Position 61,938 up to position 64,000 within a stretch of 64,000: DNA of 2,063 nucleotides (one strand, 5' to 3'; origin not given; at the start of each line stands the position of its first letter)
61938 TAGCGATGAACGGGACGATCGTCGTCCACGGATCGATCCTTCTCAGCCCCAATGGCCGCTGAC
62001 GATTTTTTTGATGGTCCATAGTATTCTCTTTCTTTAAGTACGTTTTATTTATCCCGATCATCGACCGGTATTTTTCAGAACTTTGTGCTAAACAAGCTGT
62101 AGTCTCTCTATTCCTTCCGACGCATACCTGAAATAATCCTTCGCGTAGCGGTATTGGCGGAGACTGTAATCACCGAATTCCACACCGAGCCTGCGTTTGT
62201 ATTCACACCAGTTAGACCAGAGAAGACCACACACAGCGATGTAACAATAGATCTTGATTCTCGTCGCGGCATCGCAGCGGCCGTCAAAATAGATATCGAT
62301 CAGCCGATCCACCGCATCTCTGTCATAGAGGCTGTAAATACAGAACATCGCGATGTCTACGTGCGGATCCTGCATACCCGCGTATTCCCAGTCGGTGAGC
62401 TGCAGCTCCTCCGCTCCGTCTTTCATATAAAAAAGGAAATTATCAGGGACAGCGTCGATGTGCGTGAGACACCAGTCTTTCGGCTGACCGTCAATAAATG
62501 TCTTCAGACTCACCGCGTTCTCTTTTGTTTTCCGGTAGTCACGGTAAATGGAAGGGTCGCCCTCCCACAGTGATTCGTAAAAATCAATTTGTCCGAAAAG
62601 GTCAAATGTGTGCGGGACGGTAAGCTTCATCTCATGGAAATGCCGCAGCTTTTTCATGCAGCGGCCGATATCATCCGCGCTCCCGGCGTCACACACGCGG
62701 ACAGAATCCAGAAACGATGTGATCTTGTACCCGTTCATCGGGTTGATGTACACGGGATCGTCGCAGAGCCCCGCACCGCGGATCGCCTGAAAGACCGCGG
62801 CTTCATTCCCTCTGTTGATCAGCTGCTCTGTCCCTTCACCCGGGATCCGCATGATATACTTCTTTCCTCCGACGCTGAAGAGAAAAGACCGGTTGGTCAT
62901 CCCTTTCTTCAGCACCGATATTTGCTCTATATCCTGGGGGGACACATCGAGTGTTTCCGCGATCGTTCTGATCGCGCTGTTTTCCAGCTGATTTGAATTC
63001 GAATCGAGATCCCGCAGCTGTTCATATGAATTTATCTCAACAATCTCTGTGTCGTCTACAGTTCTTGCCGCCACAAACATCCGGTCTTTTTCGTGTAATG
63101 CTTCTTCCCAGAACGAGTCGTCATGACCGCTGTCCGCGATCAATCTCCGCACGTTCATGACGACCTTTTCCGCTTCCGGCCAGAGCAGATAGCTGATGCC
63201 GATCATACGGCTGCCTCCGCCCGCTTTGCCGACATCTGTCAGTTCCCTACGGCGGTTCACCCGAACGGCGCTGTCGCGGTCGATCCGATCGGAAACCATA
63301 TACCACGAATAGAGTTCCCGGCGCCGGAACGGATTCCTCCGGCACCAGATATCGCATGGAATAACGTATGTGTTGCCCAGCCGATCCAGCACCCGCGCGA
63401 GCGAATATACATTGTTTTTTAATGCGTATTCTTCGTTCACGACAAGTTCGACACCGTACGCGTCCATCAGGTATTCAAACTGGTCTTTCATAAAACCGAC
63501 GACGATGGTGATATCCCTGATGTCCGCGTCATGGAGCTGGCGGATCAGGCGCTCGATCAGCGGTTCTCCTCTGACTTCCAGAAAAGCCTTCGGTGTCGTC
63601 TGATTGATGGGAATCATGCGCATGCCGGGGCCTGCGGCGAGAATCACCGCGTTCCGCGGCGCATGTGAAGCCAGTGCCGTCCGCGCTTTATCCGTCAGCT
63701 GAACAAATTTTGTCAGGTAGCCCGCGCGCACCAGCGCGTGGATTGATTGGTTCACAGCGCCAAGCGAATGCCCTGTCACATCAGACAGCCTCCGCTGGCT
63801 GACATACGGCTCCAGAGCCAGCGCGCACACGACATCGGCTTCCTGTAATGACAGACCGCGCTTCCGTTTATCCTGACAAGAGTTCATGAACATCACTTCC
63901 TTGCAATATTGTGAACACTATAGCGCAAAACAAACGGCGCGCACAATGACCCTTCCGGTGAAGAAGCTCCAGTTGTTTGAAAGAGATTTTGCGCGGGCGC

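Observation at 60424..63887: Compact choline-activation module: BCCT transporter + HTH-LicC-LicA three-domain protein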

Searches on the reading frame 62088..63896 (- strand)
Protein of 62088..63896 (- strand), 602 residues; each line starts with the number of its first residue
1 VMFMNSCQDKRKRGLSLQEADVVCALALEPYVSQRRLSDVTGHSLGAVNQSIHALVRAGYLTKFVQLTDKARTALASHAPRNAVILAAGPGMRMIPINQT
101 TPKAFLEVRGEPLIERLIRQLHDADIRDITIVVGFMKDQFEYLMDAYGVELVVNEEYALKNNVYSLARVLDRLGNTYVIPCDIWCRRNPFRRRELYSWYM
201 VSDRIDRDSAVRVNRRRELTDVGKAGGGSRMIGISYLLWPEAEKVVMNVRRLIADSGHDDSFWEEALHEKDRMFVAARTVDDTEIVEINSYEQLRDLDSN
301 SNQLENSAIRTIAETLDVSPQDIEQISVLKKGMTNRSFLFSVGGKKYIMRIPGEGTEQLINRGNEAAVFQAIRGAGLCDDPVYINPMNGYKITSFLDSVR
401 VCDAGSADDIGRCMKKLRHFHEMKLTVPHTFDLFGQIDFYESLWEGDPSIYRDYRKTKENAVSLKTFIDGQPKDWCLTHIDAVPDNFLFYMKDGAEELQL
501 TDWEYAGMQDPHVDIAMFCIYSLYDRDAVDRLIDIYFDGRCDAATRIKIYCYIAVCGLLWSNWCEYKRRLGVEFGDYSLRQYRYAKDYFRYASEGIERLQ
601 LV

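Call 3: search_protein_families(library=pfam, proteins=[window:62088-63896:-], max_evalue=0.01)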
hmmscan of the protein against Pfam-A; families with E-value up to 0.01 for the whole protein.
window:62088-63896:- (602 aa): 9 families
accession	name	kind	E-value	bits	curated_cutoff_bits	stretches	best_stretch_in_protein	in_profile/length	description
PF12804.13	NTP_transf_3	-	6.8e-15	56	27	1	83-183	1-96/160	MobA-like NTP transferase domain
PF01633.27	Choline_kinase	-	8.7e-14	52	29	1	327-520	2-205/300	Choline/ethanolamine kinase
PF01636.29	APH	-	4.3e-11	43.5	23.2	1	326-546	2-235/239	Phosphotransferase enzyme family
PF00483.29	NTP_transferase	-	1.7e-06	28.3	21.2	1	83-162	2-86/245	Nucleotidyl transferase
PF12802.13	MarR_2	-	5e-06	27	27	1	14-63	2-52/61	MarR family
PF01128.25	IspD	-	2e-05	24.9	27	1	83-152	3-71/221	2-C-methyl-D-erythritol 4-phosphate cytidylyltransferase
PF13412.12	HTH_24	-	4.3e-05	23.4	21.9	1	24-61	10-47/48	Winged helix-turn-helix DNA-binding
PF24409.1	wHTH-PRTase_assc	-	0.0065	16.9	27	0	29-77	9-57/83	wHTH-PRTase associated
PF02958.26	EcKL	-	0.0084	15.9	22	0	471-538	210-283/294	Ecdysteroid kinase-like family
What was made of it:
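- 63666..63857 (-): MarR-type winged helix-turn-helix domain (aa 11-74 in 599-aa numbering). It has three helices, a wing and one further helix, and lacks the MarR dimerisation helices. Pfam MarR_2 and HTH_24 (call 3).
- On MarR-type winged helix-turn-helix DNA-binding domain: MarR_2 27.0 bits at the cut-off and HTH_24 23.4 against 21.9 (call 3).
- Checked: It also finds NTP_transf_3 (56 bits) and Choline_kinase (52 bits) (call 3).
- The Pfam wHTH scores are only at threshold (call 3).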

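Call 4: search_protein_families(library=ncbifam, proteins=[window:62088-63896:-], max_evalue=0.01)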
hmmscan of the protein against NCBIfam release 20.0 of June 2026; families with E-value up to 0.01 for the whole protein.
window:62088-63896:- (602 aa): 39 families (the best 25 are shown)
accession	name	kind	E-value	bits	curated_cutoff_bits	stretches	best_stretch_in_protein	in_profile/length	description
NF041256.1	GntI_guanitoxin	equivalog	1.2e-23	83.8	357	1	316-546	9-240/282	guanitoxin biosynthesis pre-guanitoxin N-oxide kinase GntI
TIGR03992.1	Arch_glmU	subfamily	3.4e-16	59.1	292.1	1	82-153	2-78/393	bifunctional sugar-1-phosphate nucleotidylyltransferase/acetyltransferase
NF045761.1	NAMPUrTaseMurU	equivalog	8.9e-14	51.9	250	1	83-188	3-113/226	N-acetylmuramate alpha-1-phosphate uridylyltransferase MurU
NF041313.1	UDPGP_AglF_Halo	equivalog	1.8e-13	50.5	400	1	82-148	2-65/234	UTP--glucose-1-phosphate uridylyltransferase AglF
TIGR02721.1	ycfN_thiK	equivalog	7.1e-13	48.3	299.45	1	329-538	4-203/256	thiamine kinase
NF045665.1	NTPtran_DVU1551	equivalog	9.3e-12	44.6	315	1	82-160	2-74/359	DVU_1551 family NTP transferase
NF041173.1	Sug_nt_acttase_Thmprot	equivalog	2.1e-09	36.8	600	1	82-184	2-107/405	bifunctional sugar-1-phosphate nucleotidylyltransferase/acetyltransferase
TIGR01208.1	rmlA_long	equivalog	5.9e-09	35.3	320.25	1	83-145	2-65/353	glucose-1-phosphate thymidylyltransferase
NF041135.1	IPPtranDIPPsyn_Thcocales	equivalog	1.5e-08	34.1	580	1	82-180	2-98/419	bifunctional L-myo-inositol-1-phosphate cytidylyltransferase/CDP-L-myo-inositol myo-inositolphosphotransferase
TIGR01099.1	galU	equivalog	4.7e-08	32.9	326.8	1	81-153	2-75/261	UTP--glucose-1-phosphate uridylyltransferase GalU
TIGR01173.1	glmU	equivalog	1.7e-07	30.4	366.85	1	82-156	2-73/452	bifunctional UDP-N-acetylglucosamine diphosphorylase/glucosamine-1-phosphate N-acetyltransferase GlmU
NF045782.1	NicBOxredNboR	equivalog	2.1e-07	30.8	260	1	78-158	6-82/206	nicotine blue oxidoreductase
TIGR03310.1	matur_MocA_YgfJ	equivalog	3e-07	30.6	186.45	1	82-158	1-73/188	molybdenum cofactor cytidylyltransferase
NF045697.1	MurNAcPUrMurU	equivalog_domain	4.1e-07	29.6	370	1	84-156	1-75/229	N-acetylmuramate alpha-1-phosphate uridylyltransferase MurU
NF052502.1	man1P_GTase_Rv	exception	2e-06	26.9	440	1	82-173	2-96/352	mannose-1-phosphate guanylyltransferase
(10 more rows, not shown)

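Call 6: find_encoding_contigs(protein=window:62088-63896:-, flank=10000, max_places=6)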
Protein window:62088-63896:- (602 aa): no gene with exactly this product is on record in the collection.
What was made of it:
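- Tried and rejected: Exact look-up of the 602-aa GTG form found nothing (call 6).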

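Call 7: find_homologous_proteins(query=window:62088-63896:-)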
Query window:62088-63896:- (602 aa): 7935 proteins with E <= 0.001 among 8000 candidates; the best 120 are listed.
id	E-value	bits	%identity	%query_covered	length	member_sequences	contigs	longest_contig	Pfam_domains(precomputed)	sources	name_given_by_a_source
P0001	0.0e+0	1387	100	100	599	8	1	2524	PF00483.30,PF01128.26,PF12802.14,PF01633.27,PF12804.14,PF01636.30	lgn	-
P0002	1.3e-295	1000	61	89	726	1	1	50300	PF00483.30,PF13412.13,PF01128.26,PF01633.27,PF12804.14,PF01636.30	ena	-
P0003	3.1e-279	946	68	99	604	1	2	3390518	PF00483.30,PF01128.26,PF01633.27,PF12804.14,PF01636.30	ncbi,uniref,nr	ncbi:NTP transferase domain-containing protein [Aristaeella hokkaidonensis]|uniref:NTP transferase d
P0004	6.5e-279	945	67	99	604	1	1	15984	PF00483.30,PF13412.13,PF01128.26,PF01633.27,PF12804.14,PF01636.30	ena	-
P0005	9.0e-279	944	68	99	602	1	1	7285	PF00483.30,PF13412.13,PF01128.26,PF01633.27,PF12804.14,PF01636.30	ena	-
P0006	9.2e-279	944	68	99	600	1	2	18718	PF00483.30,PF13412.13,PF01633.27,PF12804.14,PF01636.30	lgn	-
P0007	1.2e-278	944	68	99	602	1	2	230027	PF00483.30,PF01128.26,PF01633.27,PF12804.14,PF01636.30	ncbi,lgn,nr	ncbi:CTP:phosphocholine cytidylyltransferase [Aristaeella hokkaidonensis]|nr:CTP:phosphocholine cyti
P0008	2.7e-278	943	68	97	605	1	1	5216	PF00483.30,PF13412.13,PF01128.26,PF01633.27,PF12804.14,PF01636.30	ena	-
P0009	3.2e-278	942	67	99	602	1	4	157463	PF00483.30,PF13412.13,PF01128.26,PF01633.27,PF12804.14,PF01636.30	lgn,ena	-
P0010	4.0e-278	942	67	99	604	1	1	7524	PF00483.30,PF13412.13,PF01128.26,PF01633.27,PF12804.14,PF01636.30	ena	-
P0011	6.1e-278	941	67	99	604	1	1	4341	PF00483.30,PF13412.13,PF01128.26,PF01633.27,PF12804.14,PF01636.30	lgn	-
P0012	8.3e-278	941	68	97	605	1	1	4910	PF00483.30,PF13412.13,PF01128.26,PF01633.27,PF12804.14,PF01636.30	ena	-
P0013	2.0e-277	940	69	97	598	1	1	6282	PF00483.30,PF13412.13,PF01633.27,PF12804.14,PF01636.30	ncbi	-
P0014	3.9e-277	939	68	98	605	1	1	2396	PF00483.30,PF13412.13,PF01128.26,PF01633.27,PF12804.14,PF01636.30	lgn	-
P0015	4.6e-277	939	68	98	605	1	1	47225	PF00483.30,PF13412.13,PF01633.27,PF12804.14,PF01636.30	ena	-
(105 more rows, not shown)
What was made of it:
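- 62088..63887 (-): Gene for the 599-aa wHTH-LicC-like-LicA-like protein. The ATG at 63887 is the likely true start; a GTG at 63896 would give 602 aa. The stop codon is included. P0001 is 100% identical at 599 aa (call 7).
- Checked: The 599-aa form is 100% identical to database protein P0001 (call 7).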

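Call 8: find_related_loci(query=window:62088-63896:-, collection=genome_contigs, flank=10000)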
Query window:62088-63896:- (602 aa) in genome_contigs; peptide patterns used: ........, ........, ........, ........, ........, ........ (x = any residue, [..] = any of these).
599 stretches matched a pattern (row limit reached: there are more); 586 encode a relative of the query (tblastn E <= 1e-3); the best 80 are kept; 80 distinct loci.
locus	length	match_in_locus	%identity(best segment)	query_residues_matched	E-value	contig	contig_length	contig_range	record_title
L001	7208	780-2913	68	5-597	0e+0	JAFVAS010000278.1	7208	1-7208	MAG: Oscillospiraceae bacterium isolate RGIG4999 Roe_deer_Rumen-5__c480982, whole genome shotgun sequence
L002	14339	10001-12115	65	10-598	0e+0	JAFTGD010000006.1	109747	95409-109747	MAG: Oscillospiraceae bacterium isolate RGIG3788 Roe_deer_Abomasum-5__c219, whole genome shotgun sequence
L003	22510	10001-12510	63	1-597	0e+0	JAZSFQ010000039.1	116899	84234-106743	MAG: Saccharofermentans sp. isolate T1900044581_TS20190047.MAGScoT_cleanbin_000014 SGB_568_k141_207521, whole genome sho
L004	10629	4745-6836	64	15-598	0e+0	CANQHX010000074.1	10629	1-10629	MAG: uncultured Lachnospiraceae bacterium isolate Lapin-030__bin47 genome assembly, contig: Lapin-030__NODE_8198_length_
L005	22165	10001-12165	63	2-597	0e+0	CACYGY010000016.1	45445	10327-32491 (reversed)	MAG: uncultured Clostridiales bacterium isolate RUG11935 genome assembly, contig: RUG11935_asm_16, whole genome shotgun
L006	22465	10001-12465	64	15-599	0e+0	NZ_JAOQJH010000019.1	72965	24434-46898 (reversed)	Anthropogastromicrobium aceti strain H6_35 .14207_7_90.19, whole genome shotgun sequence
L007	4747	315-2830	62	3-600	0e+0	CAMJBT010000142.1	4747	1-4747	MAG: uncultured Pseudobutyrivibrio sp. isolate SRR12081297_bin.71_metaWRAP_v1.3_MAG genome assembly, contig: ERZ12289777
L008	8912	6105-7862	63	15-598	0e+0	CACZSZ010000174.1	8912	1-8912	MAG: uncultured Lachnospiraceae bacterium isolate RUG12916 genome assembly, contig: RUG12916_asm_174, whole genome shotg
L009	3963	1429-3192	63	12-597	0e+0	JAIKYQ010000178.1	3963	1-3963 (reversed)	MAG: Eubacterium sp. isolate RUI485 k141_3122672_flag=0_multi=29.0000_len=3963, whole genome shotgun sequence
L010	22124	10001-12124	61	1-598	0e+0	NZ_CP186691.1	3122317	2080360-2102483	Faecalibacterium prausnitzii strain 2 chromosome, complete genome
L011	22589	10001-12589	60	3-597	0e+0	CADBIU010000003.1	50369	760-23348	MAG: uncultured Lachnospiraceae bacterium isolate RUG14002 genome assembly, contig: RUG14002_asm_3, whole genome shotgun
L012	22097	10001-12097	61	15-596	0e+0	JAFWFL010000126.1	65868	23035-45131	MAG: Coriobacteriales bacterium isolate RGIG5691 Sheep_Duodenum.Co__c1267151, whole genome shotgun sequence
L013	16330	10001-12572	61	10-594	0e+0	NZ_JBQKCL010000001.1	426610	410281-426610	Blautia sp. HCP3S3_H10_2 contig00001, whole genome shotgun sequence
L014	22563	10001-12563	61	2-594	0e+0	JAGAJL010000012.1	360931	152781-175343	MAG: Lachnospiraceae bacterium isolate RGIG8498 Water_deer_Cecum-1__c268, whole genome shotgun sequence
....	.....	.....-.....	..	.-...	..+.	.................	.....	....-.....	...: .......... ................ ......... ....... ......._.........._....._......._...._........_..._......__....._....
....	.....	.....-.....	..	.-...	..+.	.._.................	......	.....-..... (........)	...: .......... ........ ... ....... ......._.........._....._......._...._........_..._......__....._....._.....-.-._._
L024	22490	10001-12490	60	8-598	0e+0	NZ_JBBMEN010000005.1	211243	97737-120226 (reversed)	Faecalibacterium intestinale strain CLA-AA-H281 CLAAAH281_contig_5_length_211243, whole genome shotgun sequence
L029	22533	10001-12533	60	4-598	0e+0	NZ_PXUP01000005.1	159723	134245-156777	Faecalibacterium prausnitzii strain ATCC 27768 NODE_5_length_159723_cov_361.096, whole genome shotgun sequence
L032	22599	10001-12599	62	13-597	0e+0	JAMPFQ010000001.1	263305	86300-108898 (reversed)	MAG: Lachnospiraceae bacterium isolate NALB_7861_4 Scaffold_#1__SCF_001___263305_bp, whole genome shotgun sequence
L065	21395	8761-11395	62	15-596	0e+0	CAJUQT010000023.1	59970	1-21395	MAG TPA_asm: uncultured Acetatifactor sp. isolate MGBC163656 genome assembly, contig: MGBC163656.23, whole genome shotgu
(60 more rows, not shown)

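Call 15: search_solved_structures(query=window:62088-63896:-, max_evalue=0.01, show_alignments=3)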
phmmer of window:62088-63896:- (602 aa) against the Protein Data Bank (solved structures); distinct sequences matched with E-value up to 0.01: 27.
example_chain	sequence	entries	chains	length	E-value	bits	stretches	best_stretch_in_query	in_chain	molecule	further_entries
1jyk_A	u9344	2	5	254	2.9e-32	115.1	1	82-299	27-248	CTP:phosphocholine Cytidylyltransferase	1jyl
4r77_B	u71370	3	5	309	1.4e-28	102.9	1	320-585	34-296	Choline kinase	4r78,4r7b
3dxq_A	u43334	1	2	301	2.9e-25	92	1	339-564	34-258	choline/ethanolamine kinase family protein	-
2ggo_A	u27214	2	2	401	2.1e-08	36.3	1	83-142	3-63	401aa long hypothetical glucose-1-phosphate thymidylyltransferase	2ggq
5z09_A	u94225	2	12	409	2.2e-08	36.3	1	83-142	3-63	Dual sugar-1-phosphate nucleotidylyltransferase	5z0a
8hhd_A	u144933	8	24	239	3.4e-06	29.1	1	81-146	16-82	Nucleotidyl transferase | N-acetylmuramate alpha-1-phosphate uridylyltransferase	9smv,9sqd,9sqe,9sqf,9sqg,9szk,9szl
4y7t_A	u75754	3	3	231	6.3e-06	28.2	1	82-146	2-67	Nucleotidyl transferase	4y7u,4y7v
6pd1_A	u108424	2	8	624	1.8e-05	26.6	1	81-163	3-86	Nucleotidyl transferase/aminotransferase, class V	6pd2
7o2n_A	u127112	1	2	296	2e-05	26.5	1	81-153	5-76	Probable UTP--glucose-1-phosphate uridylyltransferase YngB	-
7b1r_A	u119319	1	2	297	2e-05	26.5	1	81-153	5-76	Probable UTP--glucose-1-phosphate uridylyltransferase YngB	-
3hl3_A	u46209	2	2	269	6.9e-05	24.7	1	82-170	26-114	Glucose-1-phosphate thymidylyltransferase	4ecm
9o90_A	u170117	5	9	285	0.00016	23.5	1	78-168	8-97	UTP--glucose-1-phosphate uridylyltransferase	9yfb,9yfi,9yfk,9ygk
8x7s_B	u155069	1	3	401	0.00017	23.5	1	81-161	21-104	UTP--glucose-1-phosphate uridylyltransferase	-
3juj_A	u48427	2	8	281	0.00017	23.4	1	84-167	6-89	UDP-glucose pyrophosphorylase (GalU)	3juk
6n0u_A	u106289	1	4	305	0.00032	22.5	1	78-168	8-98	Glucose-1-phosphate thymidylyltransferase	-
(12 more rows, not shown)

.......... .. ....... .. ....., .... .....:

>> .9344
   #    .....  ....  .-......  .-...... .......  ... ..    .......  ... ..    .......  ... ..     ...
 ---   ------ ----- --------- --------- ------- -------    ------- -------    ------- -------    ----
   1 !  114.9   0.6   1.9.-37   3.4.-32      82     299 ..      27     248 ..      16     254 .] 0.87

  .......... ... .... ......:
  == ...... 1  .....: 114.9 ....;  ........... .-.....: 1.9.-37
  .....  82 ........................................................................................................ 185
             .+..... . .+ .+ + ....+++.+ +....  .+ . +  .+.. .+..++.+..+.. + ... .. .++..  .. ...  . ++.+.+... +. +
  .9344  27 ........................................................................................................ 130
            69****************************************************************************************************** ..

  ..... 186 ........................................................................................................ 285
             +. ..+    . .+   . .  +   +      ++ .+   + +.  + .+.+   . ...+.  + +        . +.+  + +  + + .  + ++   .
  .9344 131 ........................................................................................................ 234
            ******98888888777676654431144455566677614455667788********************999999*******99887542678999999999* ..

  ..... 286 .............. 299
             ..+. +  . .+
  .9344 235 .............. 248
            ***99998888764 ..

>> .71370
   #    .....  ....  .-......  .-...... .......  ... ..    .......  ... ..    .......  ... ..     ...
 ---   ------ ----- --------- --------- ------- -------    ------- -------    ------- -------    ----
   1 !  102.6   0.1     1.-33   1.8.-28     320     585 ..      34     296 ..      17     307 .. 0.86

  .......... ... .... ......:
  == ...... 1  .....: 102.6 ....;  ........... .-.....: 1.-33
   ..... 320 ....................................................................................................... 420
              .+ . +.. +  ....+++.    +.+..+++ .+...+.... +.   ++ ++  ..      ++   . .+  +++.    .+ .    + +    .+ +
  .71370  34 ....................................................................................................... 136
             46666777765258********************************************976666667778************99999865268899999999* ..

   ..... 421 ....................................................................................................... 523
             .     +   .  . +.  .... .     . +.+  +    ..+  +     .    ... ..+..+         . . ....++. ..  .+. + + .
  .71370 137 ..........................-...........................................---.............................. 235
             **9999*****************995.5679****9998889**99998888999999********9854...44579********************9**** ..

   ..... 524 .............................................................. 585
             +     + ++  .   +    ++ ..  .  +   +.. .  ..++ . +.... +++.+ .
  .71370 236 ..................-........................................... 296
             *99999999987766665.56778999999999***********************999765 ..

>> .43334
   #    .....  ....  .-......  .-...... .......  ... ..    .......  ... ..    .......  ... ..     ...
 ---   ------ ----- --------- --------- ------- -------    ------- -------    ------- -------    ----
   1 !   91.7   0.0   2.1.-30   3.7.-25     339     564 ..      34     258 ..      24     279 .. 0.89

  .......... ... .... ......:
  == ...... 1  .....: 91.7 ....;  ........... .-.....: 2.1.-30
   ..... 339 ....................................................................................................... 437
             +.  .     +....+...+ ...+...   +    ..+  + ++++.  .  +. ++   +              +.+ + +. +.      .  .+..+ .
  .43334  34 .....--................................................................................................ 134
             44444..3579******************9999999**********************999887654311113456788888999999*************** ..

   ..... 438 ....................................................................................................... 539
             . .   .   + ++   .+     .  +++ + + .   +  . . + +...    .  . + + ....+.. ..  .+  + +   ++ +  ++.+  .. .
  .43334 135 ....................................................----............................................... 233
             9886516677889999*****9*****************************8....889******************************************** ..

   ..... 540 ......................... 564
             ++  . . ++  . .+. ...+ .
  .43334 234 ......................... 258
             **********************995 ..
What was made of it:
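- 63000..63653 (-): LicC-like nucleotidyltransferase domain. Catalytic residues are retained and the head-group pocket is remodelled. 1JYK E 2.9e-32 (call 15).
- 62142..62939 (-): LicA-like choline kinase domain. 4R77 E 1.4e-28 (call 15).
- On LicC (CTP:phosphocholine cytidylyltransferase): 1JYK E 2.9e-32 over aa 82-299 (call 15).
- Checked: By sequence against the PDB, aa 82-299 match S. pneumoniae LicC (1JYK, E 2.9e-32) and aa 320-585 match LicA (4R77, E 1.4e-28) (call 15).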

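Call 21: find_encoding_contigs(protein=P0001, flank=10000, max_places=6)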
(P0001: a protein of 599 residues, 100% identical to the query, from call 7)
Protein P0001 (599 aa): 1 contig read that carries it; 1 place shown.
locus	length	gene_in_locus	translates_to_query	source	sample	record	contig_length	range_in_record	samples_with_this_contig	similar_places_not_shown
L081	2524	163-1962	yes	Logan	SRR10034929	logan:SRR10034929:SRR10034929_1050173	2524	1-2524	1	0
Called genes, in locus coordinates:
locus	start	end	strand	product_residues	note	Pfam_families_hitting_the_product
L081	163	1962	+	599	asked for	PF12802:MarR_2 (weak), PF00483:NTP_transferase (weak), PF01128:IspD (faint), PF12804:NTP_transf_3, PF01633:Choline_kinase, PF01636:APH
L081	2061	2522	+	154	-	?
